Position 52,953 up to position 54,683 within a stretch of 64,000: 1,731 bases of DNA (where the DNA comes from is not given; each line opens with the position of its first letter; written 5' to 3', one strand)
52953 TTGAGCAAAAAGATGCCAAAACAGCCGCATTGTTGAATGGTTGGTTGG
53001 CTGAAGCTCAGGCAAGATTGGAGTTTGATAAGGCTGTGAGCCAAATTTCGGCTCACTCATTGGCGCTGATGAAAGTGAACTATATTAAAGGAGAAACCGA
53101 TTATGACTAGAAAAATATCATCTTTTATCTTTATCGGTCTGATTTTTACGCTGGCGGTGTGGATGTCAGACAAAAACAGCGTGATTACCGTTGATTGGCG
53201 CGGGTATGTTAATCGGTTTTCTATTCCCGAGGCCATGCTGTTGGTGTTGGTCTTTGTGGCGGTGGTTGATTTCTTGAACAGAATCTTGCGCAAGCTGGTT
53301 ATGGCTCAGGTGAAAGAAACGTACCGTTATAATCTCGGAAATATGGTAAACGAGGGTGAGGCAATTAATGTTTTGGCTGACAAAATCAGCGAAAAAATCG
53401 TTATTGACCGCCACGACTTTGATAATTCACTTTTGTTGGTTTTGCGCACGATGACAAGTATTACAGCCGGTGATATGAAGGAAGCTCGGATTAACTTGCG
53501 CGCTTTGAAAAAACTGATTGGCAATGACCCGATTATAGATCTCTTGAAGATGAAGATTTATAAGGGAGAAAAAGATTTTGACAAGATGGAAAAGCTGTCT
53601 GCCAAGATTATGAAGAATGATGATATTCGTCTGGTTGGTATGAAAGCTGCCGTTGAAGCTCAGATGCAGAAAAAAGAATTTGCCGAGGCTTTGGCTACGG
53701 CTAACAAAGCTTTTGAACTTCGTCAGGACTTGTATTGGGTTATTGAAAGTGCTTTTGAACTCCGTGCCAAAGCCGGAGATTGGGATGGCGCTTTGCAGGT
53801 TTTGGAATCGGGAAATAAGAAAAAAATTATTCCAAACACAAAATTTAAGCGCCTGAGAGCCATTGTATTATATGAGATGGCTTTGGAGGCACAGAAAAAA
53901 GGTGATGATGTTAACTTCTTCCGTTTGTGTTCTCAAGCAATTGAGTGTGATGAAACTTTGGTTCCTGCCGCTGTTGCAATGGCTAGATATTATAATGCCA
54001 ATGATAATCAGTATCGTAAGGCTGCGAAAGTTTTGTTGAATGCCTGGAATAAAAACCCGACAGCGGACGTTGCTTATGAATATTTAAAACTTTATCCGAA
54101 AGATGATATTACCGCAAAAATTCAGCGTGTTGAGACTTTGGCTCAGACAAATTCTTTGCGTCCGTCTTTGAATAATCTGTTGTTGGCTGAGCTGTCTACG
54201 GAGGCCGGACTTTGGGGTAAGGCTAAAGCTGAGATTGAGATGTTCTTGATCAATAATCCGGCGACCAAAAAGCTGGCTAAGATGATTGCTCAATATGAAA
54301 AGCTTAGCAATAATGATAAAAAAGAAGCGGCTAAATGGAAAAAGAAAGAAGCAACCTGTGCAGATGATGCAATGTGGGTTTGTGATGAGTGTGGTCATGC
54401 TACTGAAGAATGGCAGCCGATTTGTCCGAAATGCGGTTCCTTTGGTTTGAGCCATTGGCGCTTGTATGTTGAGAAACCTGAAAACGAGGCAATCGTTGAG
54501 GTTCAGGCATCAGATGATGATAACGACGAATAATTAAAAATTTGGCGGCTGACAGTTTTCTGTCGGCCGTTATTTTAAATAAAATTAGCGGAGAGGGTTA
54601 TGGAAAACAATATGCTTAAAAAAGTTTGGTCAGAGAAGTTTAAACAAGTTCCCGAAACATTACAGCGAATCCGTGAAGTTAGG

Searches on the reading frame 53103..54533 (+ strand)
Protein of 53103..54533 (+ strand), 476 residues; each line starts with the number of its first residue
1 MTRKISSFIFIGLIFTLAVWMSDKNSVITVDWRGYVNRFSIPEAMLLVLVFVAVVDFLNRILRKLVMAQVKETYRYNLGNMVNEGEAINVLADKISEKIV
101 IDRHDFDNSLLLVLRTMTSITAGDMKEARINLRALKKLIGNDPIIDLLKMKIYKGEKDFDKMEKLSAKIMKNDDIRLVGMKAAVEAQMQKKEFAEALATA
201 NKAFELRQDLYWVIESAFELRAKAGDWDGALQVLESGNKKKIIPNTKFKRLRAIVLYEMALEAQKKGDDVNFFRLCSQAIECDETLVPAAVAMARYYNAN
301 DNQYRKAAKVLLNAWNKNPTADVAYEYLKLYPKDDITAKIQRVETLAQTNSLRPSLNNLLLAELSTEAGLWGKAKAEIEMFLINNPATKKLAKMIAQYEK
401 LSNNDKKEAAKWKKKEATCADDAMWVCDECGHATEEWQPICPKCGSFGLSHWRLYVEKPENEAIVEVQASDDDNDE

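Call 3: search_protein_families(library=pfam, proteins=[window:53103-54533:+], max_evalue=0.01)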
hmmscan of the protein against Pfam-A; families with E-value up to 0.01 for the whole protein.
window:53103-54533:+ (476 aa): 4 families
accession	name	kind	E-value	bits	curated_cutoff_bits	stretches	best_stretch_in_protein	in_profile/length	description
PF18073.7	Zn_ribbon_LapB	-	0.00075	19.6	25.7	1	425-448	1-24/28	Rubredoxin metal binding domain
PF13428.12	TPR_14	-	0.0012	19.8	23.5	0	290-327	4-40/44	Tetratricopeptide repeat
PF09723.15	Zn_ribbon_8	-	0.0048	17.3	34.4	0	426-446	7-34/41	Zinc ribbon domain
PF13248.11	Zn_ribbon_3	-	0.0055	16.6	27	1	424-445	2-23/26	zinc-ribbon domain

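Call 4: search_protein_families(library=ncbifam, proteins=[window:53103-54533:+], max_evalue=0.01)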
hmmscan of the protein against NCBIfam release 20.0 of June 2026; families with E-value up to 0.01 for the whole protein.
window:53103-54533:+ (476 aa): 2 families
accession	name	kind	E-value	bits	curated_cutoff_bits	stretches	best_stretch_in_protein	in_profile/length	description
TIGR00540.1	TPR_hemY_coli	hypoth_equivalog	7.9e-15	54.5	142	1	183-406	158-377/385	heme biosynthesis-associated TPR protein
NF008757.0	PRK11788.1-5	equivalog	9.4e-09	34.9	363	1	220-447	150-376/388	lipopolysaccharide assembly protein LapB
